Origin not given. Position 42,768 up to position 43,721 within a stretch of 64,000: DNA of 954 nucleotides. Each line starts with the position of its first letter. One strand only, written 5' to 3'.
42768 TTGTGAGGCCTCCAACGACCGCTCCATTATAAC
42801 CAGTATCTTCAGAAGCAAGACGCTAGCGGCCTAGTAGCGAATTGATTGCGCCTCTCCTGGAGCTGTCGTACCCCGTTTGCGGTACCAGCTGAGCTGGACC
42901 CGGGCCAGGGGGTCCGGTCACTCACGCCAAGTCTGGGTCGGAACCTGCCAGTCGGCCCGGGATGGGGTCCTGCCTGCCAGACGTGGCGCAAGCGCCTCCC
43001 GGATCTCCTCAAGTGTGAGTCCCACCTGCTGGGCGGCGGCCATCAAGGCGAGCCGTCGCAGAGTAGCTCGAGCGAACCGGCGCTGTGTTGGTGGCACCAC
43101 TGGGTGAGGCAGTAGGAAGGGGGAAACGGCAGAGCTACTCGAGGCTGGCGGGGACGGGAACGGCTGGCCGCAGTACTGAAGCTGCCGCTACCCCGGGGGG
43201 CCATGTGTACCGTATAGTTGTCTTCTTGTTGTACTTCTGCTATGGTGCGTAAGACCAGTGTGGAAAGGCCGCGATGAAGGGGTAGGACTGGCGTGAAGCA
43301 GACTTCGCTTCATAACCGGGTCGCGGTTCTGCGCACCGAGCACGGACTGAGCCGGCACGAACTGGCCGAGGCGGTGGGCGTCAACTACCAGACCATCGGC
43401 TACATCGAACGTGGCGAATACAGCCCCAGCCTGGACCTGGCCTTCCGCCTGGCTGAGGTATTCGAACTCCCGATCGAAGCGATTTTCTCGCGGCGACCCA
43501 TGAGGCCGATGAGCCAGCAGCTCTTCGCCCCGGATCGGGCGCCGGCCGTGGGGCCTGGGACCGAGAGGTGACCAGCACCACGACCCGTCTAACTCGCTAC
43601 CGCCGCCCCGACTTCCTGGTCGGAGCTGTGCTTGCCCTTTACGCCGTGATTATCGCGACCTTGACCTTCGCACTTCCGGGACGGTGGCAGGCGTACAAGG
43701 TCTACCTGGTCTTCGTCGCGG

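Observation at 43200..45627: XRE-regulated operon of two paralogous polytopic membrane proteins with overlapping GTGA junctions inside the element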

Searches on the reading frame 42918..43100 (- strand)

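Call 12: search_protein_families(library=pfam, proteins=[window:42918-43100:-], max_evalue=0.01)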
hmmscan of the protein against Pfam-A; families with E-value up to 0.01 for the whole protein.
window:42918-43100:- (60 aa): 2 families
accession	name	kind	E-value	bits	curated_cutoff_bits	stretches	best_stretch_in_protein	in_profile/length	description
PF09278.17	MerR-DNA-bind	-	4.3e-08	34.1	25.4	1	14-59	1-45/65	MerR, DNA binding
PF13411.12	MerR_1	-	4.9e-05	23.8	21.6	1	5-37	34-66/69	MerR HTH family regulatory protein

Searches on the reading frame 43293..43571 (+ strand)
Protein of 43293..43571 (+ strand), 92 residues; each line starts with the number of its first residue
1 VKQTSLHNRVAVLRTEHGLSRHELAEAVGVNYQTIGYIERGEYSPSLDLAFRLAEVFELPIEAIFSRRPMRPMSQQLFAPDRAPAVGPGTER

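Call 3: search_protein_families(library=pfam, proteins=[window:43293-43571:+], max_evalue=1)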
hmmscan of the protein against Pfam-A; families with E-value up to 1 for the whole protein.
window:43293-43571:+ (92 aa): 7 families
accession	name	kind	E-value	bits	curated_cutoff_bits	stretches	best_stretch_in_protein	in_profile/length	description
PF01381.28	HTH_3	-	2.7e-14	53.4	23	1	13-62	4-53/55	Helix-turn-helix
PF13560.12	HTH_31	-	6.7e-09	36.4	27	1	9-60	5-57/64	Helix-turn-helix domain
PF13443.12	HTH_26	-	0.013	16.2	22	1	12-66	4-59/63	Cro/C1-type HTH DNA-binding domain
PF13384.12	HTH_23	-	0.018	15.3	24.6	1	11-35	10-34/50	Homeodomain-like domain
PF12844.13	HTH_19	-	0.031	14.6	30.2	1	9-66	3-60/64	Helix-turn-helix domain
PF13413.12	HTH_25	-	0.047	13.9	24.6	1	14-44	6-36/62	Helix-turn-helix domain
PF25213.1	HVO_A0261_N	-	0.12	12.7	35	1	5-35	9-41/86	HVO_A0261 N-terminal domain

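Call 4: search_protein_families(library=ncbifam, proteins=[window:43293-43571:+], max_evalue=1)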
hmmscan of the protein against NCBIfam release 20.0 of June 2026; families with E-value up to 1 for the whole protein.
window:43293-43571:+ (92 aa): 21 families
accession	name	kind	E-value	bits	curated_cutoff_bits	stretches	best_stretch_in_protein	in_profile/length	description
NF041951.1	phage_RstR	subfamily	1.8e-09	37.8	80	1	6-71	3-68/108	RstR family transcriptional repressor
NF007408.0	PRK09943.1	equivalog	2.1e-08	33.9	211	1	5-69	7-71/185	HTH-type transcriptional regulator PuuR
TIGR03070.1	couple_hipB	subfamily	1.8e-07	31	71.65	1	9-59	6-56/58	type II toxin-antitoxin system Y4mF family antitoxin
NF052239.1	antitox_spr1629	equivalog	7.1e-07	28.6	335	1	10-63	7-60/377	spr1629 family repressor/antitoxin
NF003162.0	PRK04140.1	equivalog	2.3e-06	26.8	263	1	11-61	132-182/317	transcriptional regulator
NF006015.0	PRK08154.1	subfamily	4.7e-06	26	204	1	4-68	29-93/314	anaerobic benzoate catabolism transcriptional regulator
TIGR00270.2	TIGR00270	equivalog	8.2e-06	25.7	110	1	9-59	79-129/159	multiprotein bridging factor aMBF1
TIGR02607.1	antidote_HigA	equivalog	0.00012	21.8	47.7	1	18-58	20-60/81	HigA family addiction module antitoxin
NF007257.0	PRK09706.1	subfamily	0.00015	21.6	101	1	1-58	1-58/135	transcriptional repressor DicA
NF010465.0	PRK13890.1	equivalog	0.00036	20.6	96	1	9-84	9-84/121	conjugal transfer protein TrbA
NF007271.0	PRK09726.1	equivalog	0.00077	19.4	79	1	4-60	11-67/88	type II toxin-antitoxin system antitoxin HipB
NF047948.1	male_kill_WMK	equivalog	0.0009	18.8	300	1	8-68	8-68/300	WO male-killing family protein Wmk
NF047542.1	telomere_Tap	equivalog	0.0085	14.8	600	1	12-48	24-60/695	telomere-associated protein Tap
TIGR03830.1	CxxCG_CxxCG_HTH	subfamily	0.015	15.1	61.8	1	7-52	67-114/127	type II TA system antitoxin MqsA family protein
TIGR03879.1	near_KaiC_dom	domain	0.019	15.4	65.1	1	10-43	27-60/91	probable regulatory domain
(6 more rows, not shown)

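Call 67: search_protein_families(library=padloc, proteins=[window:43293-43571:+], max_evalue=0.01)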
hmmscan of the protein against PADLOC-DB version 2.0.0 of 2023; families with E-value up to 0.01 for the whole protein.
window:43293-43571:+ (92 aa): 19 families
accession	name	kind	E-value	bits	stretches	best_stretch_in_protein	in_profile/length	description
PDLC02926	HTH_VI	-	2.9e-10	38.3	1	7-65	3-61/92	-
PDLC03952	RmrA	-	1.6e-08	31.8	1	8-66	25-83/395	-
PDLC03947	RmrA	-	2.5e-08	31.1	1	4-78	10-84/383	-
PDLC03945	RmrA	-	1.3e-07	29.2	1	9-63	6-60/394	-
PDLC03949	RmrA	-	4.7e-07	27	1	8-71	5-68/363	-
PDLC03954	RmrA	-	9.3e-07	26.1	1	9-69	14-74/380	-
PDLC03955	RmrA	-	3.2e-06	24.6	1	8-72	23-87/371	-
PDLC03951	RmrA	-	3.4e-06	24.3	1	8-66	11-69/400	-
PDLC03946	RmrA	-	8.1e-06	22.8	1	7-69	4-66/357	-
PDLC03944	RmrA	-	8.8e-06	23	1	8-65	9-66/384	-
PDLC04142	capH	-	5.5e-05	22.2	1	1-71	2-72/103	capH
PDLC03953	RmrA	-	8.2e-05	20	1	2-63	2-63/373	-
PDLC03664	Control_protein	-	0.00022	19.6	1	8-58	16-66/74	control protein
PDLC03536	REase_II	-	0.00027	18.7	1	3-58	8-63/237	Type II restriction enzyme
PDLC03666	Control_protein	-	0.00036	18.9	1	9-65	10-66/77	control protein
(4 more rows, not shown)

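Call 68: search_protein_families(library=phrogs, proteins=[window:43293-43571:+], max_evalue=0.01)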
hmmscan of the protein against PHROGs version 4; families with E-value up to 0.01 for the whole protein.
window:43293-43571:+ (92 aa): 23 families
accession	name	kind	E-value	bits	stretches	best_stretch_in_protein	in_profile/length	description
phrog_3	-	transcription regulation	1.5e-12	49.1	1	1-71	84-154/430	transcriptional repressor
phrog_5823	-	transcription regulation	9.3e-12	45.8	1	3-82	4-83/404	transcriptional regulator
phrog_8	-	transcription regulation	9.8e-11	42.7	1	4-62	75-133/346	transcriptional regulator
phrog_4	-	transcription regulation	2.7e-09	37.5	1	4-66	135-193/400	transcriptional repressor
phrog_2328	-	transcription regulation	1.1e-08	36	1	3-64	13-74/128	transcriptional repressor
phrog_2439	-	transcription regulation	4.7e-08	33.3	1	9-68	11-70/367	transcriptional regulator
phrog_1373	-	transcription regulation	8.6e-08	33.3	1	13-69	71-127/166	transcriptional regulator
phrog_2967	-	transcription regulation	2.5e-06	28.2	1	9-59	14-64/225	transcriptional regulator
phrog_147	-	transcription regulation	5.1e-06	27.8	1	4-57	3-59/100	transcriptional regulator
phrog_25914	-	DNA, RNA and nucleotide metabolism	5.3e-06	27.4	1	17-66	37-86/96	HTH DNA binding protein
phrog_7241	-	transcription regulation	8.9e-06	26.8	1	8-63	64-119/122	transcriptional regulator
phrog_2104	-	unknown function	1.3e-05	26.3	1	7-54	41-88/103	-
phrog_6288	-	unknown function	0.00017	22.3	1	8-45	32-69/322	-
phrog_36081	-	unknown function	0.0003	22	1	6-65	3-62/133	-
phrog_4836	-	transcription regulation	0.00034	21.2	1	4-54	74-124/194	CII-like regulator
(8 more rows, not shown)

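Call 69: search_solved_structures(query=window:43293-43571:+, max_evalue=0.00001)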
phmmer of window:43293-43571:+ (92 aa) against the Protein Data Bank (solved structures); distinct sequences matched with E-value up to 0.00001: 5.
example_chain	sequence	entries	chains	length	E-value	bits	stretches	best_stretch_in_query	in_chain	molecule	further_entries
9k3w_A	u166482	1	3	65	1.1e-13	54.3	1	7-66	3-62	Transcriptional regulator, PbsX family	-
2xiu_A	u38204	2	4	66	2.1e-08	37.5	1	8-69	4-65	CYLR2 | CYLR2 SYNONYM CYTOLYSIN REPRESSOR 2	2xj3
1utx_A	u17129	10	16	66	2.1e-08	37.5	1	8-69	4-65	CYLR2 | cytolysin regulator 2 | PUTATIVE TRANSCRIPTION REGULATOR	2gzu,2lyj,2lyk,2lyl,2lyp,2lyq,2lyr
3op9_A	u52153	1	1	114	1.8e-07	34.6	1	9-64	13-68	Pli0006 protein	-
1y9q_A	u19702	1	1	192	5.2e-07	33.1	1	4-81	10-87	transcriptional regulator, HTH_3 family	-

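Call 71: search_solved_structures(query=window:43293-43571:+, max_evalue=1e-7, show_alignments=3)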
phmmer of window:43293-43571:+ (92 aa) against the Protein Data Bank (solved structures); distinct sequences matched with E-value up to 1e-7: 3.
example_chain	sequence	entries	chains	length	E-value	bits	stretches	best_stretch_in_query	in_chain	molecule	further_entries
9k3w_A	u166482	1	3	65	1.1e-13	54.3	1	7-66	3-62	Transcriptional regulator, PbsX family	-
2xiu_A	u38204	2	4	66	2.1e-08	37.5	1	8-69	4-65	CYLR2 | CYLR2 SYNONYM CYTOLYSIN REPRESSOR 2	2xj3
1utx_A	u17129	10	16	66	2.1e-08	37.5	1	8-69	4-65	CYLR2 | cytolysin regulator 2 | PUTATIVE TRANSCRIPTION REGULATOR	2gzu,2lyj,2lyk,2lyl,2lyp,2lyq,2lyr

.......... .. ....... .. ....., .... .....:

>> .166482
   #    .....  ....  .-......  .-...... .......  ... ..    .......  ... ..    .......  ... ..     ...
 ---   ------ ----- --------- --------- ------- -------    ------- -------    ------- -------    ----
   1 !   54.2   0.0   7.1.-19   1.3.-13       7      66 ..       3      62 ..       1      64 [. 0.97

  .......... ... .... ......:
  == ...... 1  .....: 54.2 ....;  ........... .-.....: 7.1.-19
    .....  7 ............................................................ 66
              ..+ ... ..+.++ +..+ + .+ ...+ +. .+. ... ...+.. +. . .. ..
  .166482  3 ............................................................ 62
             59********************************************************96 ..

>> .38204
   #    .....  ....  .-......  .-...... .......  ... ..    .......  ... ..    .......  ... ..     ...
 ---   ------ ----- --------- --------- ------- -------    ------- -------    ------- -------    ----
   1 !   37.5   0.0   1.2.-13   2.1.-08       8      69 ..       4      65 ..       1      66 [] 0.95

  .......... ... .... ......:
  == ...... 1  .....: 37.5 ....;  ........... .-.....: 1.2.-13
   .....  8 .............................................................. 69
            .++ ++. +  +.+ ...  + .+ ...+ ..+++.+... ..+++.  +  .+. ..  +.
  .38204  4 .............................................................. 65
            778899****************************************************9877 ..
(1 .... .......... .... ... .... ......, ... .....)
